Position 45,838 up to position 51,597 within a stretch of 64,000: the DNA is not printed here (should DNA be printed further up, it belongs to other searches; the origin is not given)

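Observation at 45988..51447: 1819-aa stand-alone GHKL ATPase fused to a C-terminal DUF3883 nuclease-like domain (bacterial NO VEIN-like architecture) in ICE cargo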

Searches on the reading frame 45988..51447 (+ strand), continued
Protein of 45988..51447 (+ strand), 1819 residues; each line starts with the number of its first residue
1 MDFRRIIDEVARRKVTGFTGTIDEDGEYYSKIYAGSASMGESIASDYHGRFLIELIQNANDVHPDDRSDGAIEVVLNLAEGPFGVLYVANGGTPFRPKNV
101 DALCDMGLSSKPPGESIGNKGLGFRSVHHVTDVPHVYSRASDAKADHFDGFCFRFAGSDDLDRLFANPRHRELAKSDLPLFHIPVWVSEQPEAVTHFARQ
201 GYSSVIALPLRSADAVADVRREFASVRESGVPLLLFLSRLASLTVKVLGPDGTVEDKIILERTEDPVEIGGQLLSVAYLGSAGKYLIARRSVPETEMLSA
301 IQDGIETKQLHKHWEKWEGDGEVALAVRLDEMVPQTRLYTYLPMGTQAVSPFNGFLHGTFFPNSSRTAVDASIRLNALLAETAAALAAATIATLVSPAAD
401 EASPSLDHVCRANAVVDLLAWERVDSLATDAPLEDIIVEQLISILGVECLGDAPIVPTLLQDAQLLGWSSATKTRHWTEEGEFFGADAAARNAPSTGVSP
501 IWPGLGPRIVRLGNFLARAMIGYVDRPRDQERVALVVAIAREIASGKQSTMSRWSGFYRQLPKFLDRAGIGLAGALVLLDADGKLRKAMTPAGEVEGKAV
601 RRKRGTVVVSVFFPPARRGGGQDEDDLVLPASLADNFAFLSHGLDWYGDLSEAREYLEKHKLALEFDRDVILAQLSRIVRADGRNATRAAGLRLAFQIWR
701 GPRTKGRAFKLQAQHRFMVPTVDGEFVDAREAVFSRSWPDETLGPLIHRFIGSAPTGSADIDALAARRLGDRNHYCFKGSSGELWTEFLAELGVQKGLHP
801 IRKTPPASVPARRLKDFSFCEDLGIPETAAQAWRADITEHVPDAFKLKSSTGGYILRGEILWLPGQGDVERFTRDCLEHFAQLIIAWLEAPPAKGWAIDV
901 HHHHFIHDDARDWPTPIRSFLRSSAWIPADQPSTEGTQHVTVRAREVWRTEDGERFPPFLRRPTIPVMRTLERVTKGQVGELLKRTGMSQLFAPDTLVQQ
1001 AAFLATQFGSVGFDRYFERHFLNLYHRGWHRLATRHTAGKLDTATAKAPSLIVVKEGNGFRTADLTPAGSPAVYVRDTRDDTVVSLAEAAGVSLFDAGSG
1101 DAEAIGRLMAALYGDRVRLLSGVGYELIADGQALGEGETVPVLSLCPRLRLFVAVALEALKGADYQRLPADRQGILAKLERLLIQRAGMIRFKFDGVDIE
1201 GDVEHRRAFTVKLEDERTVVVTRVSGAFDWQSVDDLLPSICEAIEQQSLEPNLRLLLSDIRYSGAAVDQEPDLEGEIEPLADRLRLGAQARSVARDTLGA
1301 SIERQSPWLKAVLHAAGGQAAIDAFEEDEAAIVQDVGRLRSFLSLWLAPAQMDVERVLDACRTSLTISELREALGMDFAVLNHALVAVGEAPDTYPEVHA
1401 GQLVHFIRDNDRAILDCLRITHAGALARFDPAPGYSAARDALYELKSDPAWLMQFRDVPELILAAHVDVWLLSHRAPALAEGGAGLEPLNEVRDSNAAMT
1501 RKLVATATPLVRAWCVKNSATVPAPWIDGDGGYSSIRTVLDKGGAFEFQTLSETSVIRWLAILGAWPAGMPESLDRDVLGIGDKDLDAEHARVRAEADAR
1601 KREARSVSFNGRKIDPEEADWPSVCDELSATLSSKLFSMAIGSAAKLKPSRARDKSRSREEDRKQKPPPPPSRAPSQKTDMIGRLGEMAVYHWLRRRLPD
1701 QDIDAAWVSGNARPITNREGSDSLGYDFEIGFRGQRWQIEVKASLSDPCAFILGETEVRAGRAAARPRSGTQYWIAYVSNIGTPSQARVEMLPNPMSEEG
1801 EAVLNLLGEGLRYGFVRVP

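Call 45: search_dna_similar(query=window:45988-51444:+, collection=plasmids, mode=protein, max_rows=30)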
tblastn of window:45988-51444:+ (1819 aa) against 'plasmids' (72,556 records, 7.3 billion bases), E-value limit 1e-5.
Records with a match: 27; places in all: 27; records where one place covers at least 80% of the query: 8.
Best place of each record, by identity: <60% 27.
By first word of the organism name: Rhizobium 4; Sphingobium 2; Sphingomonas 1; Rhizorhabdus 1; Burkholderia 1; Roseovarius 1; Neorhizobium 1; Janthinobacterium 1; Haematobacter 1; Haloferax 1; and 13 more.
By predicted mobility (MOB-suite, as given by PLSDB): non-mobilizable 16; conjugative 9; mobilizable 2.
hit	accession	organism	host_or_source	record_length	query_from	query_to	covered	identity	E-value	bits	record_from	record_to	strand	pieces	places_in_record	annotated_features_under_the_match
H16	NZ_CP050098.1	Rhizobium leguminosarum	Trifolium pratense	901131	1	1817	100%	45.7%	0e+0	1425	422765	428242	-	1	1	DUF3883 domain-containing protein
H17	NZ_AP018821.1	Sphingomonas bisphenolicum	-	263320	4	1817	100%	41.1%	0e+0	1134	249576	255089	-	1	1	DUF3883 domain-containing protein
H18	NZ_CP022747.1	Sphingobium xenophagum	cell culture,electronic ...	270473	4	1815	100%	41.1%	0e+0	1154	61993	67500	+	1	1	DUF3883 domain-containing protein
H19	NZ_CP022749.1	Sphingobium xenophagum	cell culture,electronic ...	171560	4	1815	100%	41.1%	0e+0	1154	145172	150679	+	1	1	DUF3883 domain-containing protein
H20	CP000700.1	Rhizorhabdus wittichii RW1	-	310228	4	1817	100%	40.8%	0e+0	1141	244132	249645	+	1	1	hypothetical protein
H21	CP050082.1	Rhizobium leguminosarum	Trifolium pratense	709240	7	1815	99%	38.7%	0e+0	1006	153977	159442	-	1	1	DUF3883 domain-containing protein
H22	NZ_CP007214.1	Burkholderia plantarii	-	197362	7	1815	99%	37.8%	0e+0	959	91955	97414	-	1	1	DUF3883 domain-containing protein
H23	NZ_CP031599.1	Roseovarius indicus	pure culture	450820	33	1817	87%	25.7%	1e-45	303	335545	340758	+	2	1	DUF3883 domain-containing protein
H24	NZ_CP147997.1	Neorhizobium sp. EC2-8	-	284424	13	360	19%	56.9%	1e-100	370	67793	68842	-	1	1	hypothetical protein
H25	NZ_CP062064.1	Janthinobacterium sp. HH102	whole organism,water rainwater-tap ...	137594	31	369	19%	36.1%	3e-46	192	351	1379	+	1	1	hypothetical protein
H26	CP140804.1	Rhizobium johnstonii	Trifolium pratense,whole organism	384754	1606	1794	10%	51.0%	6e-35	155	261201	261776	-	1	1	DUF3883 domain-containing protein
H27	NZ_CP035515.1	Haematobacter massiliensis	single cell,human skin swab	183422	35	370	18%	27.5%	2e-10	74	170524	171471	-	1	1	hypothetical protein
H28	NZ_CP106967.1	Haloferax alexandrinus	-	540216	45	369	18%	27.6%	3e-14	87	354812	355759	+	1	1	DUF3883 domain-containing protein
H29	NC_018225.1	Natrinema sp. J7-2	-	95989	44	370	18%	27.2%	3e-9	70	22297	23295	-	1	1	DUF3883 domain-containing protein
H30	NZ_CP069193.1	Haloterrigena salifodinae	Salt Microbe,Salt Mine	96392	44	370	18%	27.0%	2e-8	67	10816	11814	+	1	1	DUF3883 domain-containing protein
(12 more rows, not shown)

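Call 46: search_dna_similar(query=window:45988-51444:+, collection=phages, mode=protein, max_rows=10)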
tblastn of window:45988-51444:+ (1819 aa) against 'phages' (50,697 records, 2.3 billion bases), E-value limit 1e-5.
Records with a match: 1; places in all: 1; records where one place covers at least 80% of the query: 1.
Best place of each record, by identity: <60% 1.
By first word of the organism name: Bacteriophage 1.
By host as written in the record: - 1.
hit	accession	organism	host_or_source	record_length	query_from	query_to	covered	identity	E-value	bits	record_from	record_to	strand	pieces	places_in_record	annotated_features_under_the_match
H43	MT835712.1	Bacteriophage sp.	human fecal samples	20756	39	1797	97%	25.6%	2e-84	315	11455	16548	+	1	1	record has no annotation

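Call 48: find_encoding_contigs(protein=P0028, flank=10000, max_places=1)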
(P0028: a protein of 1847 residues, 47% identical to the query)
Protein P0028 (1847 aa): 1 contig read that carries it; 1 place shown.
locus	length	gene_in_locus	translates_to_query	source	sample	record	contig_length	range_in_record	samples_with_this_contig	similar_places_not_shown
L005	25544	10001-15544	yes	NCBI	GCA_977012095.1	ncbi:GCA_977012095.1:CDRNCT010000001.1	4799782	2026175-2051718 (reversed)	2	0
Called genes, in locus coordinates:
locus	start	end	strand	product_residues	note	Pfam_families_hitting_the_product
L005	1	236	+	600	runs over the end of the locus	PF13428:TPR_14 (faint), PF07719:TPR_2 (faint), PF13432:TPR_16 (faint), PF14559:TPR_19 (faint)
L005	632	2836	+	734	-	PF12228:DUF3604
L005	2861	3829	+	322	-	PF13145:Rotamase_2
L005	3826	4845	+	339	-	PF04955:HupE_UreJ, PF13795:HupE_UreJ_2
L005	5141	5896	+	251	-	-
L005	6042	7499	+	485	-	PF06863:DUF1254, PF06742:DUF1214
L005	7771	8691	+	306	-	-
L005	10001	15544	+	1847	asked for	PF25794:SACS (weak)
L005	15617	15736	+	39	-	PF07045:DUF1330 (weak)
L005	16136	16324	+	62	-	-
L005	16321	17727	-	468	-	-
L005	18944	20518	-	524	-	PF13007:LZ_Tnp_IS66, PF13005:zf-IS66, PF03050:DDE_Tnp_IS66, PF13817:DDE_Tnp_IS66_C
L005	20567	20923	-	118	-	PF05717:TnpB_IS66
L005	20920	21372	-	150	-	PF01527:HTH_Tnp_1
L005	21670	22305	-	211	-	-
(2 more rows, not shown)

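Call 49: find_encoding_contigs(protein=P0071, flank=10000, max_places=1)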
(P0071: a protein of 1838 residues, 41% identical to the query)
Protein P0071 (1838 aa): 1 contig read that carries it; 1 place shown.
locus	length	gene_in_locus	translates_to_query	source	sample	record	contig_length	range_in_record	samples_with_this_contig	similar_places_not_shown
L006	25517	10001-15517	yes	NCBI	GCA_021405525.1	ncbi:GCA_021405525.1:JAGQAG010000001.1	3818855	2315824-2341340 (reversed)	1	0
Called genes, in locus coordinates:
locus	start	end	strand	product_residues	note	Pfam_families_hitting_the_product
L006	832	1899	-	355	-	PF00872:Transposase_mut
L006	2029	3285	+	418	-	-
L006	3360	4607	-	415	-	PF00872:Transposase_mut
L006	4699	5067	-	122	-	-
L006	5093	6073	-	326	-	PF13280:WYL, PF25583:WCX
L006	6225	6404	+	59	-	-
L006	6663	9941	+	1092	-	PF13482:RNase_H_2, PF05127:NAT10_TcmA_helicase (faint), PF13245:AAA_19, PF13604:AAA_30, PF13086:AAA_11, PF13087:AAA_12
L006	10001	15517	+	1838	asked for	PF25794:SACS (weak)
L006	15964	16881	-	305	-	PF02195:ParB_N (weak), PF07506:RepB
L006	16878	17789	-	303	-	PF02195:ParB_N, PF07506:RepB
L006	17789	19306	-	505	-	PF00239:Resolvase, PF07508:Recombinase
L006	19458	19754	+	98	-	-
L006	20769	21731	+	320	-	PF08450:SGL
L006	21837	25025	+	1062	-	PF00211:Guanylate_cyc, PF13191:AAA_16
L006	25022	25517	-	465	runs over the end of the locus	PF21105:DyP_N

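Call 50: find_encoding_contigs(protein=P0119, flank=10000, max_places=1)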
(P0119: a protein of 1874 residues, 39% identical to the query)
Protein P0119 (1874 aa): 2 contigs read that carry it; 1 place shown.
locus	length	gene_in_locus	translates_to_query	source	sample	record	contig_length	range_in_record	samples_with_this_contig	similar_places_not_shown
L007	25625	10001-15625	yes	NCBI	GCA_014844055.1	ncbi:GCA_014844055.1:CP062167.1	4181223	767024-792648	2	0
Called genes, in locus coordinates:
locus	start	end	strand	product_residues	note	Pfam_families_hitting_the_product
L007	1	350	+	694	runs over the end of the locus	-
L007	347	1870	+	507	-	-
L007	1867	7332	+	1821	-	PF10412:TrwB_AAD_bind (faint)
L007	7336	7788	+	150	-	PF03852:Vsr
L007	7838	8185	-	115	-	-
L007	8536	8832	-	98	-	-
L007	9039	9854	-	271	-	PF26900:Phage_lambda_Ea47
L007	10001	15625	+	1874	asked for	PF25794:SACS, PF13020:NOV_C (weak)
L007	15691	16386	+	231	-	-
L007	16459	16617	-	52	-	-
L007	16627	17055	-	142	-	-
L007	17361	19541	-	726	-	PF07693:KAP_NTPase, PF13191:AAA_16 (weak)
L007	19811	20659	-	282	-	PF13020:NOV_C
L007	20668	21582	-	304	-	PF08843:AbiEii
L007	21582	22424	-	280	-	PF17194:AbiEi_3_N, PF11459:AbiEi_3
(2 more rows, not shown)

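Call 72: get_annotated_region(hit=H22, flank=8000)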
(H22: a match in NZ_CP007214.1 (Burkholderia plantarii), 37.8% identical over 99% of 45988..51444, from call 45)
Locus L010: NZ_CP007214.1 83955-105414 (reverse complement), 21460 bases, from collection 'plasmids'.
description: Burkholderia plantarii strain ATCC 43733 plasmid bpln_1p, complete sequence
organism: Burkholderia plantarii (NCBI taxid 41899)
taxonomy: Bacteria; Pseudomonadota; Betaproteobacteria; Burkholderiales; Burkholderiaceae; Burkholderia; Burkholderia plantarii
host: -; source: -; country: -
typing (MOB-suite, as given by PLSDB): conjugative; replicon rep_cluster_1107; relaxase MOBF; mating-pair formation MPF_F
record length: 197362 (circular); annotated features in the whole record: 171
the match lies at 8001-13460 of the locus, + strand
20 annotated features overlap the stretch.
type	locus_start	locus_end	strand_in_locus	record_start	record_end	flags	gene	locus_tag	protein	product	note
CDS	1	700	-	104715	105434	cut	imuA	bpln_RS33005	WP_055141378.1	translesion DNA synthesis-associated protein ImuA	GO:0051782 - negative regulation of cell division [Evidence IEA]; GO:0009432 - SOS response [Evidence IEA]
CDS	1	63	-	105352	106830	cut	-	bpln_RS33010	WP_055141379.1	DNA polymerase Y family protein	-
CDS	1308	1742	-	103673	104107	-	-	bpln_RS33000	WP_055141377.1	helix-turn-helix domain-containing protein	-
CDS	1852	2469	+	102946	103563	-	-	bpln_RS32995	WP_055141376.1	NAD(P)H-dependent oxidoreductase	-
CDS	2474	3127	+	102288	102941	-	-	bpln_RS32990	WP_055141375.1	SDR family oxidoreductase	-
CDS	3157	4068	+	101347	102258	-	-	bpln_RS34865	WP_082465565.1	oxidoreductase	-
CDS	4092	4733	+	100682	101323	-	-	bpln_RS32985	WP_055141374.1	DsbA family protein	-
CDS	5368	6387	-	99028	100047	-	-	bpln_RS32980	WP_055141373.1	IS110 family transposase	-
CDS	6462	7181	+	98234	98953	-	-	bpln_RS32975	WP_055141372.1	SOS response-associated peptidase family protein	GO:0006974 - DNA damage response [Evidence IEA]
CDS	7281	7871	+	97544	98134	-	-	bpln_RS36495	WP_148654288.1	hypothetical protein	-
CDS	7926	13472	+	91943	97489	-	-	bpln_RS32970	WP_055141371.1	DUF3883 domain-containing protein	-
CDS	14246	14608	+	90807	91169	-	-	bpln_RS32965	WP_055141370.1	hypothetical protein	-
CDS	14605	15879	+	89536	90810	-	-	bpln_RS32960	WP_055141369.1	hypothetical protein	-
CDS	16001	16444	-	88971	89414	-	-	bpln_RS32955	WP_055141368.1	hypothetical protein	-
CDS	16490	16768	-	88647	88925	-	-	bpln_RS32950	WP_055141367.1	hypothetical protein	-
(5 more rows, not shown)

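Call 73: get_annotated_region(hit=H20, flank=8000)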
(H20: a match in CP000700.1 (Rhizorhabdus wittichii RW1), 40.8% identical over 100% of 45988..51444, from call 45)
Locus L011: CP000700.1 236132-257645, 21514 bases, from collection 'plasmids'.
description: Sphingomonas wittichii RW1 plasmid pSWIT01, complete sequence
organism: Rhizorhabdus wittichii RW1 (NCBI taxid 392499)
taxonomy: Bacteria; Pseudomonadota; Alphaproteobacteria; Sphingomonadales; Sphingomonadaceae; Rhizorhabdus; Rhizorhabdus wittichii; Rhizorhabdus wittichii RW1
host: -; source: -; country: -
typing (MOB-suite, as given by PLSDB): conjugative; replicon rep_cluster_728; relaxase MOBF,MOBF; mating-pair formation MPF_F
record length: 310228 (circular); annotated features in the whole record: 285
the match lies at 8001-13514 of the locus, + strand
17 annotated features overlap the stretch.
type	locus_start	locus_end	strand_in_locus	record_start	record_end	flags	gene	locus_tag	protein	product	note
CDS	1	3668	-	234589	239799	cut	-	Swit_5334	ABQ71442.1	cell divisionFtsK/SpoIIIE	-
CDS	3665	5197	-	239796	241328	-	-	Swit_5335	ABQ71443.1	conserved hypothetical protein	-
CDS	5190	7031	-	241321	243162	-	-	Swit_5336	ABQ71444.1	conserved hypothetical protein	-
CDS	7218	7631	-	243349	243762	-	-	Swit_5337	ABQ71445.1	GreA/GreB family elongation factor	-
CDS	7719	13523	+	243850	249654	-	-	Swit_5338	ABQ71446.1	hypothetical protein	-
CDS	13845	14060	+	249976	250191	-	-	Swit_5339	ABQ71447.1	cold-shock DNA-binding protein family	-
CDS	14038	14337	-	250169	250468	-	-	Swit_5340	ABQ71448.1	hypothetical protein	-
CDS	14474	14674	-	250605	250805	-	-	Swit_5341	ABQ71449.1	hypothetical protein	-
CDS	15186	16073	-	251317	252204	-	-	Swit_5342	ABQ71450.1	hypothetical protein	-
CDS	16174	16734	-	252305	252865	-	-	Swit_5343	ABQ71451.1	PRC-barrel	-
CDS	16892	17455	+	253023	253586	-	-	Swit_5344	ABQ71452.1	cyclase/dehydrase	-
CDS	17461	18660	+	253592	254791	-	-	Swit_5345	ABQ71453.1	Alcohol dehydrogenase GroES domain protein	-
CDS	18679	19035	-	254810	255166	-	-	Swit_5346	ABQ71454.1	response regulator receiver protein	-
CDS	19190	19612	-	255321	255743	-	-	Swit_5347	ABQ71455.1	conserved hypothetical protein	-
CDS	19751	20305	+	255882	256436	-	-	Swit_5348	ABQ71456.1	conserved hypothetical protein; K08995 putative membrane protein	-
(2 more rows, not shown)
